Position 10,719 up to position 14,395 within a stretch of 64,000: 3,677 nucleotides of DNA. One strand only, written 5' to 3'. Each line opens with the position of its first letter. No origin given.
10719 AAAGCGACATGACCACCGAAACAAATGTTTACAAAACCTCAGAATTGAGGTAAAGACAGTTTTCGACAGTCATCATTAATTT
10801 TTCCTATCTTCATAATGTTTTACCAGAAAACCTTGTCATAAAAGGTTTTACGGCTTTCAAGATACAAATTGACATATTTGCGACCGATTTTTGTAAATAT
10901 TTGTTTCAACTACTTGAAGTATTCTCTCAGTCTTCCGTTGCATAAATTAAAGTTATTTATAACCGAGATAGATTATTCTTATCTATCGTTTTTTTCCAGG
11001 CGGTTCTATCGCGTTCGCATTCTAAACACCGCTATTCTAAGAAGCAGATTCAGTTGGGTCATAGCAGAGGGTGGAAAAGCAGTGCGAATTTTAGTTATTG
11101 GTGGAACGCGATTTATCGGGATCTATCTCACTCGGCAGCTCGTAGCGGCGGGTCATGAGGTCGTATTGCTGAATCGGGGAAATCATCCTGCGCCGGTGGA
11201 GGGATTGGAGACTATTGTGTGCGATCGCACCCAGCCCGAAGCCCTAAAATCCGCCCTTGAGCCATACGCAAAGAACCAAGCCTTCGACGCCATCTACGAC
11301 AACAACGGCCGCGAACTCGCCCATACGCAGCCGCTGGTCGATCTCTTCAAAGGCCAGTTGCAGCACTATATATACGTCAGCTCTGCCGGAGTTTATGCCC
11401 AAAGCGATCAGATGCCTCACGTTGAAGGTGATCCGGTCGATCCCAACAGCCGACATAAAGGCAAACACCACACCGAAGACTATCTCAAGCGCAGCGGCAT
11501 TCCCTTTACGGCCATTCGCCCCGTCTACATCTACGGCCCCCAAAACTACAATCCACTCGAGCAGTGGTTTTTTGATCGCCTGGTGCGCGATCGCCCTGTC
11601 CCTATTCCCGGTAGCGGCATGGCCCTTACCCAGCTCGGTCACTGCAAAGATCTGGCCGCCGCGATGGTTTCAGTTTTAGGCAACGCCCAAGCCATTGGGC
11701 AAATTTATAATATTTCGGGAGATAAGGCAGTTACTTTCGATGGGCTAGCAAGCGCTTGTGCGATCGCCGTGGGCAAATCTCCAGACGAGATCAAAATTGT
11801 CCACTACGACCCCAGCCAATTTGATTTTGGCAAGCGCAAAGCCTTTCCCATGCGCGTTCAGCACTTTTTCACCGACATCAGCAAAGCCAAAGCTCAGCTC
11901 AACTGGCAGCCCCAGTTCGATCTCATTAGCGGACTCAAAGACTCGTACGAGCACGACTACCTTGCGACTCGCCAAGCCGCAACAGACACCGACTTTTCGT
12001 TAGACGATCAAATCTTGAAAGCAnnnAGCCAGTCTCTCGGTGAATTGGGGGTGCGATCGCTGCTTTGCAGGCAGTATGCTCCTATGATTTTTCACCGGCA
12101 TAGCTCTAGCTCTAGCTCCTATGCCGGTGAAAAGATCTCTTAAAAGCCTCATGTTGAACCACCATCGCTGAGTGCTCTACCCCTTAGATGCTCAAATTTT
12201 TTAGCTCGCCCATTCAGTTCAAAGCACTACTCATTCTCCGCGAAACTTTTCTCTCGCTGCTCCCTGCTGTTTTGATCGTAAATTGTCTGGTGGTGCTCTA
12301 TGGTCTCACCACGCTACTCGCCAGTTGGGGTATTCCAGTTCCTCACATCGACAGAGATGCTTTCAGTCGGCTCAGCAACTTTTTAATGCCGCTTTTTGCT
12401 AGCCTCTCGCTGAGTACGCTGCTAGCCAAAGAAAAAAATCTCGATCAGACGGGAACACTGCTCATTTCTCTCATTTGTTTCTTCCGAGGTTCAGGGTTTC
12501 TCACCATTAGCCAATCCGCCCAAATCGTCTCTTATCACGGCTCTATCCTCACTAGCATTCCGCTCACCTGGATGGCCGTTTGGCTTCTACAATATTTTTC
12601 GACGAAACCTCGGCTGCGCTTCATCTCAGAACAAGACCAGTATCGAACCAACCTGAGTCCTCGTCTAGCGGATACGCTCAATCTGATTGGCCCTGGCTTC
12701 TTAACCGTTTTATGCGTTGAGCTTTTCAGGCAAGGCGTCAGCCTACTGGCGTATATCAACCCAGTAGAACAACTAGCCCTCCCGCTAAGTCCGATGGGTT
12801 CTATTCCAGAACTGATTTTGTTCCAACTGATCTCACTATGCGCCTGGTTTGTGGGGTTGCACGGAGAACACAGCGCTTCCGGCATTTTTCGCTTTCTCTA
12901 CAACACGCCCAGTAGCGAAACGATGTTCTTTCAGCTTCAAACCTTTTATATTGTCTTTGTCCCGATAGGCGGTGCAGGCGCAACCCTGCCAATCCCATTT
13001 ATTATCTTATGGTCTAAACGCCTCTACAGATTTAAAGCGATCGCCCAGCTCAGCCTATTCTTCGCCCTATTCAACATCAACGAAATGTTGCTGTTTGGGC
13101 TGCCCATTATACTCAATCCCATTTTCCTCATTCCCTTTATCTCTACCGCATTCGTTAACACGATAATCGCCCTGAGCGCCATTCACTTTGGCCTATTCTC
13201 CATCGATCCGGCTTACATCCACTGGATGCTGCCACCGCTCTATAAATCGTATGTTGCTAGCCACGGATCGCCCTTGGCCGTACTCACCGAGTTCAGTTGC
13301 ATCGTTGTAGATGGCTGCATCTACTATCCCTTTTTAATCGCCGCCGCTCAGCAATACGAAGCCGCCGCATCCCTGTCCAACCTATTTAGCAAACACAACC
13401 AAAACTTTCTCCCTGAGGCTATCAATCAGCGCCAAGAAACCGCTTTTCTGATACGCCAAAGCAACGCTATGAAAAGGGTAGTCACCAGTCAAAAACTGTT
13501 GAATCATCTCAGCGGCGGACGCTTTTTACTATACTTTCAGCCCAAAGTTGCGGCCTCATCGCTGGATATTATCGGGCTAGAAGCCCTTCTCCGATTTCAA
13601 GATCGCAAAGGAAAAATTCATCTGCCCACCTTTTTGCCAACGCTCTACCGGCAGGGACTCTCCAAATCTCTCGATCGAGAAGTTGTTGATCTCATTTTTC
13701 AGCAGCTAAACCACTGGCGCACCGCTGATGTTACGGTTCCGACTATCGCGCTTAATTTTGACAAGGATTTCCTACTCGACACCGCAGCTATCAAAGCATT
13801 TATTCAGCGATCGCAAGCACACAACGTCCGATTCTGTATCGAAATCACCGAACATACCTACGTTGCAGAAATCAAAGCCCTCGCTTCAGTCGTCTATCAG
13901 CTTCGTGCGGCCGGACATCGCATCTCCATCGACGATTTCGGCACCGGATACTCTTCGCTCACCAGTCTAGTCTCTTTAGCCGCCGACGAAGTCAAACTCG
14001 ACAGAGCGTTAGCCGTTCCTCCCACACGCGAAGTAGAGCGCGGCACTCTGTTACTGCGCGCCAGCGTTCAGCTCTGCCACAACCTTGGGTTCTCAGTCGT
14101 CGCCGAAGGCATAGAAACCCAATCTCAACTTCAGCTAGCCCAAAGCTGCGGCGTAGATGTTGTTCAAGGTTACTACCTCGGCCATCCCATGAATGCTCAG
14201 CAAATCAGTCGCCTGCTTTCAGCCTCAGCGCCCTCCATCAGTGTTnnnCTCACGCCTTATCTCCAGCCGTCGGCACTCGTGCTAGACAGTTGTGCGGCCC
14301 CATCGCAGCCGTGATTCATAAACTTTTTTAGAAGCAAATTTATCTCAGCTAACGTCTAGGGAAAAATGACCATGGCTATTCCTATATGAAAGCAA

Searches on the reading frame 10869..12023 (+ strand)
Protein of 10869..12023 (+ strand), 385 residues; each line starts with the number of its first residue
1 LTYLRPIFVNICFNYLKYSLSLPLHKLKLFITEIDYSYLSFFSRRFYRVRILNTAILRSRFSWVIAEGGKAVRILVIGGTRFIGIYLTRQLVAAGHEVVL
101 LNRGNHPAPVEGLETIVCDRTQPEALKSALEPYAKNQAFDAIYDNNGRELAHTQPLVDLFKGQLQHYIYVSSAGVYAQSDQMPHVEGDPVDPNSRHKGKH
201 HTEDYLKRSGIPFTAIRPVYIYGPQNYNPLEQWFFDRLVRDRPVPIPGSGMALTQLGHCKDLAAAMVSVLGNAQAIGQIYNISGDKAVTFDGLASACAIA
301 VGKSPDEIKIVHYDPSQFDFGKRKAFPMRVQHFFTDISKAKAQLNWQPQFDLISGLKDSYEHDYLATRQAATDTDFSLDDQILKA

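Call 57: search_protein_families(library=pfam, proteins=[window:10869-12023:+], max_evalue=0.00001)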
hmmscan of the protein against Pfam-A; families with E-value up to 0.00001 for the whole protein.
window:10869-12023:+ (385 aa): 3 families
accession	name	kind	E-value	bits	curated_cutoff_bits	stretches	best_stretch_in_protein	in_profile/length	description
PF01370.27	Epimerase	-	1.7e-21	77.2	20.9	1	74-282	1-239/240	NAD dependent epimerase/dehydratase family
PF13460.12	NAD_binding_10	-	1.5e-12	48.2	27.2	1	78-221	1-146/184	NAD(P)H-binding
PF16363.11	GDP_Man_Dehyd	-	1.8e-12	47.8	27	1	167-357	124-330/332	GDP-mannose 4,6 dehydratase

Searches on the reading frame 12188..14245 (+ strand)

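Call 57: search_protein_families(library=pfam, proteins=[window:12188-14245:+], max_evalue=0.00001)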
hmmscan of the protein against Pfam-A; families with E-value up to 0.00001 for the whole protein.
window:12188-14245:+ (686 aa): 2 families
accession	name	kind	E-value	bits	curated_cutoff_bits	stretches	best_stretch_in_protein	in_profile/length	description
PF00563.25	EAL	-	1.8e-53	181.8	31.3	1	435-667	2-236/236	EAL domain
PF02378.23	PTS_EIIC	-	7.6e-14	51.9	30.7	1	114-320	113-318/319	Phosphotransferase system, EIIC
